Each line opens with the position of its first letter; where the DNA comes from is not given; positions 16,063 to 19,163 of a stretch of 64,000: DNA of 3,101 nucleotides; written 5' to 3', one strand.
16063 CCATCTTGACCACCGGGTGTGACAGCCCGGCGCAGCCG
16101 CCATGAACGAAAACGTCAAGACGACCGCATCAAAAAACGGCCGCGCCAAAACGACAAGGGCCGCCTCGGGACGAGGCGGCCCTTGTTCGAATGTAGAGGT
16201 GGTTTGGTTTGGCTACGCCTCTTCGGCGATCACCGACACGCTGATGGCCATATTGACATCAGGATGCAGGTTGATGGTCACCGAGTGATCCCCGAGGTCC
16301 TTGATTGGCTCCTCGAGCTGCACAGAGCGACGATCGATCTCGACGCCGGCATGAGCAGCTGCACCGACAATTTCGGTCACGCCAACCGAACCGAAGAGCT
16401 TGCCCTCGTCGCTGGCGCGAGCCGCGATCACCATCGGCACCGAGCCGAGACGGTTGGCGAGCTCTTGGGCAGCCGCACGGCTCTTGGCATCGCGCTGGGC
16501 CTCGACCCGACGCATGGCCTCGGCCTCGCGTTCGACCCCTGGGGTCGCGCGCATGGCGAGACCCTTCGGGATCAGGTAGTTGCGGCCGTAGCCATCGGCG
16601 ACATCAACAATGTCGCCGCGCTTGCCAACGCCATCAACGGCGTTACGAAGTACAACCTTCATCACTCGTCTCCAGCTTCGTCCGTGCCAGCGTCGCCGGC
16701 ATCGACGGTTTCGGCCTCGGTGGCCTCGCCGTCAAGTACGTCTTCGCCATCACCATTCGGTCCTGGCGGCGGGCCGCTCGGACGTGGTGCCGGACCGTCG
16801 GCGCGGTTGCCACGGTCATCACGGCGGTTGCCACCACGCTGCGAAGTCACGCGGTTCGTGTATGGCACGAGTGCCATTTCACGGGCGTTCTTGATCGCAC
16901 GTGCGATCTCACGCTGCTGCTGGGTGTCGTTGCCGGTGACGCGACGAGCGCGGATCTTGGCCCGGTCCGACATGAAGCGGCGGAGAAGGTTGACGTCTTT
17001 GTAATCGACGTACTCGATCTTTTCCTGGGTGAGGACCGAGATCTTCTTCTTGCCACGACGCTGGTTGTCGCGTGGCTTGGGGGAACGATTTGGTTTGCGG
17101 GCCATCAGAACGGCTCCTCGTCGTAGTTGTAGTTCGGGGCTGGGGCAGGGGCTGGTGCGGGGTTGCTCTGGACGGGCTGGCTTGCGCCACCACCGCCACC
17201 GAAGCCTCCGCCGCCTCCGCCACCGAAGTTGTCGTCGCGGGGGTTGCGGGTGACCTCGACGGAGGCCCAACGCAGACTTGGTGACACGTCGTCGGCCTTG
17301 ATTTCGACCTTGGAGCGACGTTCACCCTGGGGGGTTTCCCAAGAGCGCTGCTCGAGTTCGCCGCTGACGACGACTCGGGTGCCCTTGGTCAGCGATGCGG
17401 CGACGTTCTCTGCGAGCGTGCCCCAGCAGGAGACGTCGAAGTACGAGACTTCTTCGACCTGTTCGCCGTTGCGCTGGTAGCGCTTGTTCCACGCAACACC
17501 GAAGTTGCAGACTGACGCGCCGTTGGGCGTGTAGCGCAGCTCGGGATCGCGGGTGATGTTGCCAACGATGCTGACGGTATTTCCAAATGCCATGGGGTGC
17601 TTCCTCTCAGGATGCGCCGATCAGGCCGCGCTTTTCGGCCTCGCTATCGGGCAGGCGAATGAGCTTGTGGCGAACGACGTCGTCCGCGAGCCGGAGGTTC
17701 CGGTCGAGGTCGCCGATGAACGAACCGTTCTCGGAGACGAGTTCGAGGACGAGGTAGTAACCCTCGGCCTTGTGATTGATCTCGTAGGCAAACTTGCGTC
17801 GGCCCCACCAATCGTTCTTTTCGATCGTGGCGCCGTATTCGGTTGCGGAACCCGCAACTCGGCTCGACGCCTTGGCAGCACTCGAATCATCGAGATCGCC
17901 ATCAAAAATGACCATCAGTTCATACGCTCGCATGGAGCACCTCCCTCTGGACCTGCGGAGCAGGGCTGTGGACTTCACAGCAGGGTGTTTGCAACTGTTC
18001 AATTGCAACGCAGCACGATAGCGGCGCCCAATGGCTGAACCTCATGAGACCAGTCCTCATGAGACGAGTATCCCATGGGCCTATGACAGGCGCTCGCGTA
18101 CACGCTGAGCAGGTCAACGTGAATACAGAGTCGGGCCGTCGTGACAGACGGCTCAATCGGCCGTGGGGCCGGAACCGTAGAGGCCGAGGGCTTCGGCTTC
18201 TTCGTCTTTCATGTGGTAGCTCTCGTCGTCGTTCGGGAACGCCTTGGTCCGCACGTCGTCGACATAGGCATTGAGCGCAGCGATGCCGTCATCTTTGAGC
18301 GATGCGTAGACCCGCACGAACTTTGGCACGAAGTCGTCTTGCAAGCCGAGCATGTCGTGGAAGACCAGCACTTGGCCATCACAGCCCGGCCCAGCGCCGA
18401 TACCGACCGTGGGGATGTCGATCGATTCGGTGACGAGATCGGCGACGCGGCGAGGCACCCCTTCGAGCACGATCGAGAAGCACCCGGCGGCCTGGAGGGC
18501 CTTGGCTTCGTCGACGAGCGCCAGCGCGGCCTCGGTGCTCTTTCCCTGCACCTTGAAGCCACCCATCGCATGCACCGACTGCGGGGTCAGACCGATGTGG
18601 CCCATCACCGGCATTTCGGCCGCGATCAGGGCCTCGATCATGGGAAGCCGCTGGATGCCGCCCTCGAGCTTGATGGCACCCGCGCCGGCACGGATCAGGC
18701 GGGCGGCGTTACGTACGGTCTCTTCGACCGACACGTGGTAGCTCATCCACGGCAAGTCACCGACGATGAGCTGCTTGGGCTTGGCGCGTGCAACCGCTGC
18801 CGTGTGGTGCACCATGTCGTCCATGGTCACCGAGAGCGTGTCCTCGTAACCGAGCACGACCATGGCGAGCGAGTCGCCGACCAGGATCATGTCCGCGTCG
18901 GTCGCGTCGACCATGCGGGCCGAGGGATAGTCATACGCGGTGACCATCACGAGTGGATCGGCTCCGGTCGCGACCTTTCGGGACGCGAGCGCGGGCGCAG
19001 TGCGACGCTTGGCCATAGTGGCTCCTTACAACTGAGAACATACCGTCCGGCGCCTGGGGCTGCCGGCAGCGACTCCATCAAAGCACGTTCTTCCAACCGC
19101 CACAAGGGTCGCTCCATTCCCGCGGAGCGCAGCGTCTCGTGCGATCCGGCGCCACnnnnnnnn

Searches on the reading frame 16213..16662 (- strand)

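Call 59: search_protein_families(library=pfam, proteins=[window:16213-16662:-], max_evalue=0.001)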
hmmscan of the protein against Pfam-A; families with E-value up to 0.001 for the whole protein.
window:16213-16662:- (149 aa): 2 families
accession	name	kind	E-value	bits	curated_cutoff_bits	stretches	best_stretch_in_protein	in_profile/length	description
PF03948.19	Ribosomal_L9_C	-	2.6e-25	89.1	23.2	1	63-145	1-85/86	Ribosomal protein L9, C-terminal domain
PF01281.25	Ribosomal_L9_N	-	4.2e-21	74.7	20.7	1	1-44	1-44/47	Ribosomal protein L9, N-terminal domain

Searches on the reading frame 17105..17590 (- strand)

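Call 59: search_protein_families(library=pfam, proteins=[window:17105-17590:-], max_evalue=0.001)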
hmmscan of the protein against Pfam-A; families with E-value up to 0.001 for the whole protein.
window:17105-17590:- (161 aa): 3 families
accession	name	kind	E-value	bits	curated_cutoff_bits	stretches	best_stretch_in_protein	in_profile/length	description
PF00436.31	SSB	-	3.7e-34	117.4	26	1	4-103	2-102/104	Single-strand binding protein family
PF22657.2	SSB_1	-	6.6e-06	26.7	27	1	4-85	1-81/91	Another single-strand binding protein family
PF01336.31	tRNA_anti-codon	-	0.00045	20.5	27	0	51-103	29-73/75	OB-fold nucleic acid binding domain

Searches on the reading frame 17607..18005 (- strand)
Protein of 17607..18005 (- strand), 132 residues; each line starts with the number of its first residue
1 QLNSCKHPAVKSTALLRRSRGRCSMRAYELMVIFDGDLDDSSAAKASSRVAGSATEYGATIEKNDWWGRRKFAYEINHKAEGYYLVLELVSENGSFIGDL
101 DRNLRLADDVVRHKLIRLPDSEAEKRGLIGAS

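Call 59: search_protein_families(library=pfam, proteins=[window:17607-18005:-], max_evalue=0.001)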
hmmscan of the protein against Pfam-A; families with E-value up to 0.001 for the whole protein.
window:17607-18005:- (132 aa): 1 family
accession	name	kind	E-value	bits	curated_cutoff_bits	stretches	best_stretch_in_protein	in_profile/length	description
PF01250.22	Ribosomal_S6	-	5.4e-21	75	27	1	28-117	2-90/90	Ribosomal protein S6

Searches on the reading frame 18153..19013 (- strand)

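Call 59: search_protein_families(library=pfam, proteins=[window:18153-19013:-], max_evalue=0.001)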
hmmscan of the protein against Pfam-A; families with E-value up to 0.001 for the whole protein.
window:18153-19013:- (286 aa): 2 families
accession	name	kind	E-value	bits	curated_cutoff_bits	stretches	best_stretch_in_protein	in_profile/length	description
PF02548.21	Pantoate_transf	-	1.1e-107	359.8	28.7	1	15-261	11-258/259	Ketopantoate hydroxymethyltransferase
PF13714.12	PEP_mutase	-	7.5e-10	39.2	31.5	1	15-119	5-107/240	Phosphoenolpyruvate phosphomutase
